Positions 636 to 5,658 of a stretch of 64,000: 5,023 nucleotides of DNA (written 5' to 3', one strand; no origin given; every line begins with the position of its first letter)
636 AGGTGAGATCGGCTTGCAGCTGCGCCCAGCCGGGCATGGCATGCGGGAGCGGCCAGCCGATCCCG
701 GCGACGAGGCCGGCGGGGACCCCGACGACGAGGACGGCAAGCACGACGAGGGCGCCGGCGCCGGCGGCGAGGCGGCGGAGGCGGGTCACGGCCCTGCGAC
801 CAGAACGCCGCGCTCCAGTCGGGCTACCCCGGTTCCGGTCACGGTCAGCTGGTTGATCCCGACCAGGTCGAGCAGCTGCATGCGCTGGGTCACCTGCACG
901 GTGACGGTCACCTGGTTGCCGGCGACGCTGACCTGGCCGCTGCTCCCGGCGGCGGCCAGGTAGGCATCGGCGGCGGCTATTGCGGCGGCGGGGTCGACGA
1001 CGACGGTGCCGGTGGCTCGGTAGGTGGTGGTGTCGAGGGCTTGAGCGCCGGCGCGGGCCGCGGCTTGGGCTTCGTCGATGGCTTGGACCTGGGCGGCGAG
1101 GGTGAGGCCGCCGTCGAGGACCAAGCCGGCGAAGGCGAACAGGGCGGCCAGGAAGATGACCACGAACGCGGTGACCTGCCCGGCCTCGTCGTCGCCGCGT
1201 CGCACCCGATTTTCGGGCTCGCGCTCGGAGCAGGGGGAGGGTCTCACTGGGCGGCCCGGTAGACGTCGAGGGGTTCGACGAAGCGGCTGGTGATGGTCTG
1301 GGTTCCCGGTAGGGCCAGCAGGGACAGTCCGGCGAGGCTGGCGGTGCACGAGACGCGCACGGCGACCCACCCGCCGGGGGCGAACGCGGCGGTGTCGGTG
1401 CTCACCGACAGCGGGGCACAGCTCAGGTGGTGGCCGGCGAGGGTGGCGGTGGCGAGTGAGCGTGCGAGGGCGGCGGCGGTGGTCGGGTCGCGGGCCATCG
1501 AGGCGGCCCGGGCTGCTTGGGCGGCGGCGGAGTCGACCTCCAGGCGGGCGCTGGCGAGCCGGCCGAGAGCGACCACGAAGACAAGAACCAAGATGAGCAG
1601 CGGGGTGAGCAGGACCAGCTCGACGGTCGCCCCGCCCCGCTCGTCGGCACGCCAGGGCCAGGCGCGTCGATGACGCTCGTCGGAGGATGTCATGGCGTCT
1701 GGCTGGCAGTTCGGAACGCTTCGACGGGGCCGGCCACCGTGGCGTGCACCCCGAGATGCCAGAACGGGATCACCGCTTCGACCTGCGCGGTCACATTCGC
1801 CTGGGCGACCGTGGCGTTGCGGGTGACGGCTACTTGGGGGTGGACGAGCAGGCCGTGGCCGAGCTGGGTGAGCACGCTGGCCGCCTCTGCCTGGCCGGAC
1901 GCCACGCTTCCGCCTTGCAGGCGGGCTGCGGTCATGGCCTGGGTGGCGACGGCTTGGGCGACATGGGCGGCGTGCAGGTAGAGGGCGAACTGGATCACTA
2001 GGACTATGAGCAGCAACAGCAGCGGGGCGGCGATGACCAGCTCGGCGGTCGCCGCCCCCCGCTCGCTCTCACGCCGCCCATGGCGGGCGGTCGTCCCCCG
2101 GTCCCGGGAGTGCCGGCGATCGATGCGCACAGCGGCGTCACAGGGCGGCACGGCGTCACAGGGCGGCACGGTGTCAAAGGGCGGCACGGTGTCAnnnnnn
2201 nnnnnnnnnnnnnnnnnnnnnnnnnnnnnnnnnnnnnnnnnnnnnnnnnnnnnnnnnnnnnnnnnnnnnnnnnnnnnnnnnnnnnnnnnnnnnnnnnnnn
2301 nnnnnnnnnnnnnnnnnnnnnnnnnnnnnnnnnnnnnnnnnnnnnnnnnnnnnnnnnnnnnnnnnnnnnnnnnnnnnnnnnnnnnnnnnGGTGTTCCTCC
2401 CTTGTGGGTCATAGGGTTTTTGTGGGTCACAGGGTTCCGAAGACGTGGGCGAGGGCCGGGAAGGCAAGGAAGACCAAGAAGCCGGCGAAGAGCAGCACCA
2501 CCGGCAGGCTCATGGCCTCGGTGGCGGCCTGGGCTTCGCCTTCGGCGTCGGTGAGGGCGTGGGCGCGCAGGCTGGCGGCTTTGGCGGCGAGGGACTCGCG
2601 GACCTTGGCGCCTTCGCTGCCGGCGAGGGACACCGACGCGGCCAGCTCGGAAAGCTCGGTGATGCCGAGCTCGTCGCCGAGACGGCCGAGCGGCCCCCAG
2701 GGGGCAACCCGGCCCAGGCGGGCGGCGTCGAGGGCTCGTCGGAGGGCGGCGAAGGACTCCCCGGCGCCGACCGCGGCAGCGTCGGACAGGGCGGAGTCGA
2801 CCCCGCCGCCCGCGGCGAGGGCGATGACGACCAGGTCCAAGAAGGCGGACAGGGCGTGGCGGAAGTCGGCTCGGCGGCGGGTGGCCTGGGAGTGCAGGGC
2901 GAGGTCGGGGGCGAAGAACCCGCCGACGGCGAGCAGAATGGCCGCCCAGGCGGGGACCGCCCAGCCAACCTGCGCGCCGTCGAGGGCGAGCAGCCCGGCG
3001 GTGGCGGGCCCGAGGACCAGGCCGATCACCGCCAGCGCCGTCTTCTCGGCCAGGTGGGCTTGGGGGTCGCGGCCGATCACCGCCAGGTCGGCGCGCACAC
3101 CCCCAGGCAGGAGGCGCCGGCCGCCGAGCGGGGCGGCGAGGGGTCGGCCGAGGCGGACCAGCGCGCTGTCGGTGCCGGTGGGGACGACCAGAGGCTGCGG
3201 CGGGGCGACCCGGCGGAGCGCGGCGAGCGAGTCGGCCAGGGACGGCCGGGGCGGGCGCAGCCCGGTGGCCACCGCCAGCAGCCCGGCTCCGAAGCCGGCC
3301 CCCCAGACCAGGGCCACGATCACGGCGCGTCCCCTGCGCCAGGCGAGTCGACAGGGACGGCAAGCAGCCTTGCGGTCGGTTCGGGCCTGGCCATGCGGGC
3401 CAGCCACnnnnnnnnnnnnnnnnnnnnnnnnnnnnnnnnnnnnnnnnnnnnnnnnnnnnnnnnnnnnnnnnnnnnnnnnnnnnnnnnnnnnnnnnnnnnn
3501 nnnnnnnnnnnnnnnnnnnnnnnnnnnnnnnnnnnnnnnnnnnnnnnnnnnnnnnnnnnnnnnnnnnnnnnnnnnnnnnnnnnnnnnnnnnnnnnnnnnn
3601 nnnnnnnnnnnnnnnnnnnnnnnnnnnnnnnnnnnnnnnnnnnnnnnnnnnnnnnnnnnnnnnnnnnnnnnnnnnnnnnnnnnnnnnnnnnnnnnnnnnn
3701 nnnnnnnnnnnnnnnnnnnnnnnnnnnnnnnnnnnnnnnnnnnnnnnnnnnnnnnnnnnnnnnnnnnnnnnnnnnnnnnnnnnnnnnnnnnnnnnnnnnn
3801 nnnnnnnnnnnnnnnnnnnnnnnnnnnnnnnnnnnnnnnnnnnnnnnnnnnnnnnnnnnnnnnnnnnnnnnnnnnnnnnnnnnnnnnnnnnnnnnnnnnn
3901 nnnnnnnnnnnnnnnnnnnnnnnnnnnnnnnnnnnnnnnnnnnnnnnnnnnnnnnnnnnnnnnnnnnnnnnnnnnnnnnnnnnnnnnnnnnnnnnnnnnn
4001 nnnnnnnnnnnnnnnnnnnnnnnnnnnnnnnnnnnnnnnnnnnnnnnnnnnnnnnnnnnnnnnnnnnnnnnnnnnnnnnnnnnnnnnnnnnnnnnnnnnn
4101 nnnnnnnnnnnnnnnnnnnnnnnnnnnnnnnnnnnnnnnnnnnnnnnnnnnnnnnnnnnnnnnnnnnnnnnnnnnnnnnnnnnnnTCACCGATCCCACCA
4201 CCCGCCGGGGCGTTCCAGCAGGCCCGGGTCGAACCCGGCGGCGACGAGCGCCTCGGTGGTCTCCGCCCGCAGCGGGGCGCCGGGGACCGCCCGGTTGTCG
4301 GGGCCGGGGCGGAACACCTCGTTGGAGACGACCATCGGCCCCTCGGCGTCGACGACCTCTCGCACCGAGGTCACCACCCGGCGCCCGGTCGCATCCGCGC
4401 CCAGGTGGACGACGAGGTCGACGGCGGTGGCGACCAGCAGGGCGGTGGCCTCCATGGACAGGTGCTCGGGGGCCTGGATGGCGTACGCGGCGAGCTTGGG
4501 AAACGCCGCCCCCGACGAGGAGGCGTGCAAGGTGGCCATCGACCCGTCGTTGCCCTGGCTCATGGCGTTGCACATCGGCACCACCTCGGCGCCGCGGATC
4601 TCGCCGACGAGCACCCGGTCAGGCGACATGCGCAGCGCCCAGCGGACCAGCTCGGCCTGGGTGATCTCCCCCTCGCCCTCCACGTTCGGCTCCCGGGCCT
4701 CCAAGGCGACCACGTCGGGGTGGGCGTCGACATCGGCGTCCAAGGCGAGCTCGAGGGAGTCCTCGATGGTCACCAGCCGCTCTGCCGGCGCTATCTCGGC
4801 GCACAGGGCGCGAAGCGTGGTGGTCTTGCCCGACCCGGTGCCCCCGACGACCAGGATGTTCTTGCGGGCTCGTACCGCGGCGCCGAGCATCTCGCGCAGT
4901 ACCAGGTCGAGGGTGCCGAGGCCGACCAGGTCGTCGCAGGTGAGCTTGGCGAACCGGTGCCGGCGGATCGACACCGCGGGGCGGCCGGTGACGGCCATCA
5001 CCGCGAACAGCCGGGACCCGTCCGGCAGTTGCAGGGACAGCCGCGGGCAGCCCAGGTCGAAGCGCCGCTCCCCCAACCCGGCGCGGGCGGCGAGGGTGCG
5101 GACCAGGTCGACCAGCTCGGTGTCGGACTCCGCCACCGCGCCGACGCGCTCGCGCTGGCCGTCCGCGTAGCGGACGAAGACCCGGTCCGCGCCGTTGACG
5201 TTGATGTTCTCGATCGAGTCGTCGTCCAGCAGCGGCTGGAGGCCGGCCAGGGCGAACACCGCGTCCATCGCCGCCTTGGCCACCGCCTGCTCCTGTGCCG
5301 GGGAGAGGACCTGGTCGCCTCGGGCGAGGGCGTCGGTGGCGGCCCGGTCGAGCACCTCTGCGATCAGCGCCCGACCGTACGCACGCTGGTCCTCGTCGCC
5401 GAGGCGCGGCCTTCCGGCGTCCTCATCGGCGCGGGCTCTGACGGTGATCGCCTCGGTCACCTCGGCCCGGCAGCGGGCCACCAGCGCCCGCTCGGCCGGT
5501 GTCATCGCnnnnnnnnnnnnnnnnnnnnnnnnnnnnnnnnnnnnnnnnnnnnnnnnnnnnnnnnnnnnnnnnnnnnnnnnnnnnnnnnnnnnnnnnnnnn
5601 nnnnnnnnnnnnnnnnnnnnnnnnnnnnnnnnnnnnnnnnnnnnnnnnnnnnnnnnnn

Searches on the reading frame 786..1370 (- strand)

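Call 75: search_protein_families(library=pfam, proteins=[window:786-1370:-], max_evalue=0.01)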
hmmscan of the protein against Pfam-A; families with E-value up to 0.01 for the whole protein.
window:786-1370:- (194 aa): 2 families
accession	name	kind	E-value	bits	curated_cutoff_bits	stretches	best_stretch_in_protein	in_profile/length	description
PF11259.13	DUF3060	-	0.003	17.7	23.1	1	131-178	1-44/58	Protein of unknown function (DUF3060)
PF13400.11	Tad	-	0.0033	18.1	22.3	1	64-111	1-47/47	Putative Flp pilus-assembly TadE/G-like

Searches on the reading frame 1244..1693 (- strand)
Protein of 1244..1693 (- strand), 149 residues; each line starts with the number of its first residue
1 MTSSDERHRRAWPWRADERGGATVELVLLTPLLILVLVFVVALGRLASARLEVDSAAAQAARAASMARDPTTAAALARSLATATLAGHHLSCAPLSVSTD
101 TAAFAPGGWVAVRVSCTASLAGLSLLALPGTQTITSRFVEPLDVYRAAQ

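Call 75: search_protein_families(library=pfam, proteins=[window:1244-1693:-], max_evalue=0.01)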
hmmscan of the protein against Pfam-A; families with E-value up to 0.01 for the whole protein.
window:1244-1693:- (149 aa): 2 families
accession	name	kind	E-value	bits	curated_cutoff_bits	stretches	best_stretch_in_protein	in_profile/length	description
PF07811.17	TadE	-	7.5e-11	42.4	22.9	1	20-62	1-43/43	TadE-like protein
PF13400.11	Tad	-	0.0042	17.8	22.3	1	20-64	1-44/47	Putative Flp pilus-assembly TadE/G-like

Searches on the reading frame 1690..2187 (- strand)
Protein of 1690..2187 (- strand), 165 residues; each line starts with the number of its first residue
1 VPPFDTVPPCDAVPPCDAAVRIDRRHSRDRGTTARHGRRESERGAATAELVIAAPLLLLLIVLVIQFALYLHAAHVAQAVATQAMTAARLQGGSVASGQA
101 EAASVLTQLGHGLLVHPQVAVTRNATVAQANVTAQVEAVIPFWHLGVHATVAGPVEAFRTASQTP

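Call 75: search_protein_families(library=pfam, proteins=[window:1690-2187:-], max_evalue=0.01)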
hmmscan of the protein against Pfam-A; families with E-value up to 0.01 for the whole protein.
window:1690-2187:- (165 aa): 1 family
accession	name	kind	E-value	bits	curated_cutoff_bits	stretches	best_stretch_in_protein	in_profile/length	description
PF07811.17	TadE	-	4.3e-09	36.8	22.9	1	44-84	1-41/43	TadE-like protein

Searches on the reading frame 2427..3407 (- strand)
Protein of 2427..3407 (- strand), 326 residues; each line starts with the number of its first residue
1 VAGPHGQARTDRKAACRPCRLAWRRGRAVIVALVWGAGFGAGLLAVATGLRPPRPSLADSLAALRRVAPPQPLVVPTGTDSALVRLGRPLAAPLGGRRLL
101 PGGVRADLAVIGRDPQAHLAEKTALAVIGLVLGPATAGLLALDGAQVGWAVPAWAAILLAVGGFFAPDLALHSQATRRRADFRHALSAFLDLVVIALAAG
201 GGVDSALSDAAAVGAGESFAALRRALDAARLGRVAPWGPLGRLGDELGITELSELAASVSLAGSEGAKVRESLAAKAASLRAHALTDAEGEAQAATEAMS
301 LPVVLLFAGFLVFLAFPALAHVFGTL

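Call 75: search_protein_families(library=pfam, proteins=[window:2427-3407:-], max_evalue=0.01)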
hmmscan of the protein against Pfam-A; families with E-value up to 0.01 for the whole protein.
window:2427-3407:- (326 aa): 1 family
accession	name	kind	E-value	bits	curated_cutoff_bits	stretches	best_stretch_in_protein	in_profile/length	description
PF00482.28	T2SSF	-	9.1e-08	32.6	25.2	1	189-316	1-124/125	Type II secretion system (T2SS), protein F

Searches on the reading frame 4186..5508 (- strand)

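Call 72: search_protein_families(library=pfam, proteins=[window:4186-5508:-], max_evalue=0.001)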
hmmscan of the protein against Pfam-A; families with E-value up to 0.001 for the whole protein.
window:4186-5508:- (440 aa): 7 families
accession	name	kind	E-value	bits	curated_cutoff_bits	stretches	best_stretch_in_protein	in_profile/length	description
PF00437.27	T2SSE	-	7.4e-35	120.7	24.9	1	92-369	10-281/370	Type II/IV secretion system protein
PF25199.1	nSTAND_NTPase5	-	4.8e-05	23.6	34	1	202-245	27-72/145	Novel STAND NTPase 5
PF01580.24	FtsK_SpoIIIE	-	9.5e-05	22.4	24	1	216-241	40-65/221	FtsK/SpoIIIE family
PF06414.18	Zeta_toxin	-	0.00013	21.9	22.3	1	216-291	17-84/199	Zeta toxin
PF00005.33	ABC_tran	-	0.00036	21.6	25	1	212-249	8-45/137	ABC transporter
PF13245.12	AAA_19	-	0.0004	21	25.1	0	213-243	9-39/134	AAA domain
PF13191.12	AAA_16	-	0.00043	21.3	32.6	1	204-250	12-59/167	AAA ATPase domain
